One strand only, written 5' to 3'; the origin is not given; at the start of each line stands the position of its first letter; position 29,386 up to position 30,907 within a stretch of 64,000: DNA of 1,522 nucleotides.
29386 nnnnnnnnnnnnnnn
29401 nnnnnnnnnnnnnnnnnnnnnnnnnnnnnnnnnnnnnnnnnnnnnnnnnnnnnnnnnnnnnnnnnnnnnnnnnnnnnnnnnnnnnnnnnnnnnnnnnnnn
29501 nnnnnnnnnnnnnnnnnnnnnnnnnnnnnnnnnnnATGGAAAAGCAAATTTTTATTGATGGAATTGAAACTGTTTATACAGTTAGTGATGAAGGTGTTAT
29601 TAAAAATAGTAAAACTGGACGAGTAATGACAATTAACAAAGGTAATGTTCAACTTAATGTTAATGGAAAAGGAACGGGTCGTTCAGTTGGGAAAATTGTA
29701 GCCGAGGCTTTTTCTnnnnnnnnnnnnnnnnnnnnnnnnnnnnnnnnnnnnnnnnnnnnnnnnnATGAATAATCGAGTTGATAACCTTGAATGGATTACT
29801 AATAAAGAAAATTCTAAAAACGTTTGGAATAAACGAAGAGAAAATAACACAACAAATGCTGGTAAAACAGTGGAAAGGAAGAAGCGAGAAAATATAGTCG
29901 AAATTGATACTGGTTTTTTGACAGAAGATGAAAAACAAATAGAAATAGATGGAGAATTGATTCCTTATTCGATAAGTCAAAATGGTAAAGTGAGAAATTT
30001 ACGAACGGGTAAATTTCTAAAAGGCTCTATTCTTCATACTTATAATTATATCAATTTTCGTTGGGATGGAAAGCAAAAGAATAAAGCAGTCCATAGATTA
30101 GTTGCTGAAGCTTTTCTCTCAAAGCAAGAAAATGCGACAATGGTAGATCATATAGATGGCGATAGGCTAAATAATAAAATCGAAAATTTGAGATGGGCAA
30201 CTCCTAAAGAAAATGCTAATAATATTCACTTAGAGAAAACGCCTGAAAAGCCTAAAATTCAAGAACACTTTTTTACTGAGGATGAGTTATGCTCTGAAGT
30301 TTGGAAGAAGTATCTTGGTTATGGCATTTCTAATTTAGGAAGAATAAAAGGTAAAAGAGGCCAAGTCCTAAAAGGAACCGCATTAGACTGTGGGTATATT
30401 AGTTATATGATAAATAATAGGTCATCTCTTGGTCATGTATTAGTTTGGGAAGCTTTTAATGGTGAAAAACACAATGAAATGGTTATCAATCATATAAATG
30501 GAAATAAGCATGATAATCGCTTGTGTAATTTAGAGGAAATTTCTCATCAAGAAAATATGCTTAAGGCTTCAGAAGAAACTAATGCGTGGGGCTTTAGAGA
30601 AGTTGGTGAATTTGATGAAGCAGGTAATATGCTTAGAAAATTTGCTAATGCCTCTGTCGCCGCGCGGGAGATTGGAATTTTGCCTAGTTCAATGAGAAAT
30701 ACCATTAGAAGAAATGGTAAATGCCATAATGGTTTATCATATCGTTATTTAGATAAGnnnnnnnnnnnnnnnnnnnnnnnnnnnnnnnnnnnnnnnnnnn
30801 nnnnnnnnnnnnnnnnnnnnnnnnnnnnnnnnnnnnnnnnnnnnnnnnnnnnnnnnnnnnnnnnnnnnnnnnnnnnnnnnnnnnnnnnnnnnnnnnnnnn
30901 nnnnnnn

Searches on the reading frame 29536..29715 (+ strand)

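Call 51: search_protein_families(library=pfam, proteins=[window:29536-29715:+], max_evalue=0.01)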
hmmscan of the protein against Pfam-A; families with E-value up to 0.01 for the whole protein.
window:29536-29715:+ (60 aa): 1 family
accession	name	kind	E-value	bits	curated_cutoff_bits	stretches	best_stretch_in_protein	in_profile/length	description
PF07463.16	NUMOD4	-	7.7e-05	23.3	23.4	1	7-35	6-38/49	NUMOD4 motif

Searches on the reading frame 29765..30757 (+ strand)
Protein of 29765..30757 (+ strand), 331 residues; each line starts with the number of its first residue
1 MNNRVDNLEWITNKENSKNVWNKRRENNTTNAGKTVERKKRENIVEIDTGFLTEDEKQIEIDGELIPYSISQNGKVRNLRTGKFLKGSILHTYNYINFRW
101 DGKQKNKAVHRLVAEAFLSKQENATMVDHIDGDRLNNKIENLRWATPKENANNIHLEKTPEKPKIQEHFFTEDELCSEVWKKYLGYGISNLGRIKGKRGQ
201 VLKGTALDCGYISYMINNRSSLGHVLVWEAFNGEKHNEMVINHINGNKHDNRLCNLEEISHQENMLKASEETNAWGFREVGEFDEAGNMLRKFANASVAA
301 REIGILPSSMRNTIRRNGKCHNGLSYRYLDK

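Call 51: search_protein_families(library=pfam, proteins=[window:29765-30757:+], max_evalue=0.01)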
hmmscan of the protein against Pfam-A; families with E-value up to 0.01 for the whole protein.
window:29765-30757:+ (331 aa): 2 families
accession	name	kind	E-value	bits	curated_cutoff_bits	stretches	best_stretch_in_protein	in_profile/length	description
PF13392.12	HNH_3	-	2.1e-30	104.5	24.8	2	107-151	1-45/46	HNH endonuclease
PF07463.16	NUMOD4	-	1.2e-07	32.3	23.4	1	68-96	13-46/49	NUMOD4 motif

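Call 52: search_protein_families(library=phrogs, proteins=[window:29765-30757:+], max_evalue=0.00001)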
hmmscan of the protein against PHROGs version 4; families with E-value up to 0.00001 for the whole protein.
window:29765-30757:+ (331 aa): 15 families
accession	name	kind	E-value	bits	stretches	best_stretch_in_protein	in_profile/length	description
phrog_59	-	DNA, RNA and nucleotide metabolism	5e-55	188.6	2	38-152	120-233/423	HNH endonuclease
phrog_959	-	DNA, RNA and nucleotide metabolism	2.1e-52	177.6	2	57-158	7-111/138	HNH endonuclease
phrog_99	-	DNA, RNA and nucleotide metabolism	1.5e-36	127.9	2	177-270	111-207/383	HNH endonuclease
phrog_1492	-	DNA, RNA and nucleotide metabolism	3.5e-31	109.8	2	68-152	57-157/414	HNH endonuclease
phrog_4578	-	DNA, RNA and nucleotide metabolism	5.2e-22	79.1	2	104-158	9-63/130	HNH endonuclease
phrog_37683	-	unknown function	5.9e-20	72.5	2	54-156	107-210/279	-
phrog_30377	-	DNA, RNA and nucleotide metabolism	3.9e-16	60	1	215-271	4-58/82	HNH endonuclease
phrog_826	-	DNA, RNA and nucleotide metabolism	1.2e-15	58.8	1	97-152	99-156/281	HNH endonuclease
phrog_15471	-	DNA, RNA and nucleotide metabolism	6.9e-09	36.8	1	99-158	24-84/183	HNH endonuclease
phrog_36769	-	unknown function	4.2e-08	33.9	0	102-159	237-291/367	-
phrog_7545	-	DNA, RNA and nucleotide metabolism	3e-07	31.7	0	99-159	74-137/160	HNH endonuclease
phrog_10730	-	DNA, RNA and nucleotide metabolism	4.6e-07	30.7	0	110-151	96-138/234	HNH endonuclease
phrog_21964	-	DNA, RNA and nucleotide metabolism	6.2e-06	27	0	86-161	141-218/244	HNH endonuclease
phrog_1891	-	DNA, RNA and nucleotide metabolism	6.4e-06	26.8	0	216-267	157-211/255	HNH endonuclease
phrog_17657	-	DNA, RNA and nucleotide metabolism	8.4e-06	26.7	1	69-147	80-167/168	HNH endonuclease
